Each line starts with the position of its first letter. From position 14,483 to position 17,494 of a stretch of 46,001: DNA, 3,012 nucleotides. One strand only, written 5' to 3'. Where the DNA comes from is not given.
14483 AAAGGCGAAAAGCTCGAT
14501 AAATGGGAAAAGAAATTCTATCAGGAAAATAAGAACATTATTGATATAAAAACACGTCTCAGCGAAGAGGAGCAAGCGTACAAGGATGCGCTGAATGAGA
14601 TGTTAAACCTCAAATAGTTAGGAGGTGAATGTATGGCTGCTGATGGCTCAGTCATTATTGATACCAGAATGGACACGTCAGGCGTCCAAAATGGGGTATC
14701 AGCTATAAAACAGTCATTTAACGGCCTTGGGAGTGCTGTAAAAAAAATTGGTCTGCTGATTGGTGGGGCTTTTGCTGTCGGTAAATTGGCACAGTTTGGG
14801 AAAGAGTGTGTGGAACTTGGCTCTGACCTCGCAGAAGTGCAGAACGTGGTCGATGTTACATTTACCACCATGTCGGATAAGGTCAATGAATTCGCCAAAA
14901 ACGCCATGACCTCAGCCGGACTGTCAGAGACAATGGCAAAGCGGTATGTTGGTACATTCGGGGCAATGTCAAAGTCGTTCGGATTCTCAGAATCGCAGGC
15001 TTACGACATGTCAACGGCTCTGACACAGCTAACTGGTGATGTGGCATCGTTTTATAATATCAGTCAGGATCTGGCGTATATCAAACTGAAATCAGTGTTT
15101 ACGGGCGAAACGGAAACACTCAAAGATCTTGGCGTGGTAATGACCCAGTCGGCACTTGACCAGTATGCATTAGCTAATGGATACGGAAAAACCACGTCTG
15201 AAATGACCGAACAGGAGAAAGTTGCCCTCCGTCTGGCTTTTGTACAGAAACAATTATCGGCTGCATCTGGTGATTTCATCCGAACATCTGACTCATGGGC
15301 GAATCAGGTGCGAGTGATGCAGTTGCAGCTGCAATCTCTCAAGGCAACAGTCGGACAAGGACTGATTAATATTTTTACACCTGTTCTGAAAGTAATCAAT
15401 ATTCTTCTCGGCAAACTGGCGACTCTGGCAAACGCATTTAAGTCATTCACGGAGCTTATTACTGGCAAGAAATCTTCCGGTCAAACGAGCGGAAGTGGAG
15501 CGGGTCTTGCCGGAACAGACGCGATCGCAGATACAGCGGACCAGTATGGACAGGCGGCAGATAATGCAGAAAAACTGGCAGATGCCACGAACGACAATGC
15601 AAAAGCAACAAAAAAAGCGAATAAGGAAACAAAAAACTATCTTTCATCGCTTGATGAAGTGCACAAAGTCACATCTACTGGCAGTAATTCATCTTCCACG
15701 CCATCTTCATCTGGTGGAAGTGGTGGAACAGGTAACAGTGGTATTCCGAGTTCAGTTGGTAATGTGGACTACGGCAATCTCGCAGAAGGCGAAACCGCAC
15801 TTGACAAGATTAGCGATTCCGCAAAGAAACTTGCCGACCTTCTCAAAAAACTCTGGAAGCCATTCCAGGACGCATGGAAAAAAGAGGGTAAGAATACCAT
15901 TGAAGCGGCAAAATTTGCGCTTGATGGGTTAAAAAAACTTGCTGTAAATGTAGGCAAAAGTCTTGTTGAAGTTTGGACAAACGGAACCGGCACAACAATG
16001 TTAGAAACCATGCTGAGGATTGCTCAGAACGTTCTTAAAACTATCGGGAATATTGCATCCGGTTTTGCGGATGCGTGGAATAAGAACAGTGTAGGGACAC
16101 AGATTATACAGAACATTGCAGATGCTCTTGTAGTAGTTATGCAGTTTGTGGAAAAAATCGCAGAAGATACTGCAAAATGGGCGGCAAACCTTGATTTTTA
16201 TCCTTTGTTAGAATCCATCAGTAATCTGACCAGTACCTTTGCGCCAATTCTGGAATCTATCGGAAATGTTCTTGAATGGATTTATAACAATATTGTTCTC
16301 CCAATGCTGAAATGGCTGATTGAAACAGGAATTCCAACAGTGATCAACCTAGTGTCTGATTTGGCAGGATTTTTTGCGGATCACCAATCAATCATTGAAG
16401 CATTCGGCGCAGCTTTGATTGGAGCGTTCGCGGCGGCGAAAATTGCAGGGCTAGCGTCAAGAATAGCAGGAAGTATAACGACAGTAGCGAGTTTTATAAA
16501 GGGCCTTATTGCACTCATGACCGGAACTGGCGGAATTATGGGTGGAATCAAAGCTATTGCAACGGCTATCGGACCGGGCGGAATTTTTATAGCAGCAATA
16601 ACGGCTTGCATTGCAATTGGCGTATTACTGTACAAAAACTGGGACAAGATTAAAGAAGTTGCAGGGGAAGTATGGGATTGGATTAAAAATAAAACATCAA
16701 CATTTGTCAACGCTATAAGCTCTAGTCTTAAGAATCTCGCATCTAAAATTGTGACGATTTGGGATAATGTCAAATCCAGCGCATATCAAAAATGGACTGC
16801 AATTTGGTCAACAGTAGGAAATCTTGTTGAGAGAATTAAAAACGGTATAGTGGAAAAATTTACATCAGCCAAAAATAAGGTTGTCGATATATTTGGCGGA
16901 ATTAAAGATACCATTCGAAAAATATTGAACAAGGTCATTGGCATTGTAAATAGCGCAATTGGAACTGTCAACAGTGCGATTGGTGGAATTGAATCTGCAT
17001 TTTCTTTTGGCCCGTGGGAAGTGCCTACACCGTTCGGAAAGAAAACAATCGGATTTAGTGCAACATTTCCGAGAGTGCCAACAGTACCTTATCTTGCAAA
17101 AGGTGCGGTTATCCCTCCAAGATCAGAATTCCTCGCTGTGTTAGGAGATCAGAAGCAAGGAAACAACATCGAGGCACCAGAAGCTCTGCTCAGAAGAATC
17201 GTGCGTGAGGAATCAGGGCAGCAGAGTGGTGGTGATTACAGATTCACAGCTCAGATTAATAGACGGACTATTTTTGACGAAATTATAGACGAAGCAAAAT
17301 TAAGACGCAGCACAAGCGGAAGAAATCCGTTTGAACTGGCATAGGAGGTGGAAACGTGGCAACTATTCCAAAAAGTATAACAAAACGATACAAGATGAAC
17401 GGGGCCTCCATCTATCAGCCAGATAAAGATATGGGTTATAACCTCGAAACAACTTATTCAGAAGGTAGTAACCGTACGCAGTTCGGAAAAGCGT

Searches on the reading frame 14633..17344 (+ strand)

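Call 51: search_protein_families(library=phrogs, proteins=[window:14633-17344:+], max_evalue=0.00001)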
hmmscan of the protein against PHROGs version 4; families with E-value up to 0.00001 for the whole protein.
window:14633-17344:+ (903 aa): 18 families
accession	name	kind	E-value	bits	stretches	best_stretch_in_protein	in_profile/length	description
phrog_1535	-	tail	9e-160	535.1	2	12-696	161-878/1152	tail length tape measure protein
phrog_28918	-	unknown function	9.7e-51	173.6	1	100-453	75-420/1445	-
phrog_37543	-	unknown function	4.2e-34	119.1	1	391-575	222-407/622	-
phrog_58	-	tail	9.2e-25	88.2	1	239-791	286-912/1544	tail length tape measure protein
phrog_23464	-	unknown function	1e-18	68.4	1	727-866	376-500/539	-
phrog_991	-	tail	5.5e-17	61.7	1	567-839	583-865/1966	tail length tape measure protein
phrog_8462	-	tail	4.2e-15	56.5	2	587-789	261-452/672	tail length tape measure protein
phrog_167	-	tail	1.4e-14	53.8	1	669-798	889-1022/1555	tail length tape measure protein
phrog_1272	-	tail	1.9e-13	50.1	1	568-779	556-808/1606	tail length tape measure protein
phrog_305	-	tail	8.7e-13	48.8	1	392-790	309-668/1001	tail length tape measure protein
phrog_28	-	tail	1.1e-11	45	1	295-870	365-735/1228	tail length tape measure protein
phrog_31409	-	tail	2.4e-11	44.3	1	15-332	33-357/365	tail length tape measure protein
phrog_17020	-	unknown function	9.6e-11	42.5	1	642-790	16-178/353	-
phrog_3981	-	tail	3.2e-10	40.7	1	585-813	260-468/584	tail length tape measure protein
phrog_4200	-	tail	7.3e-10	39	1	403-781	231-570/732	tail length tape measure protein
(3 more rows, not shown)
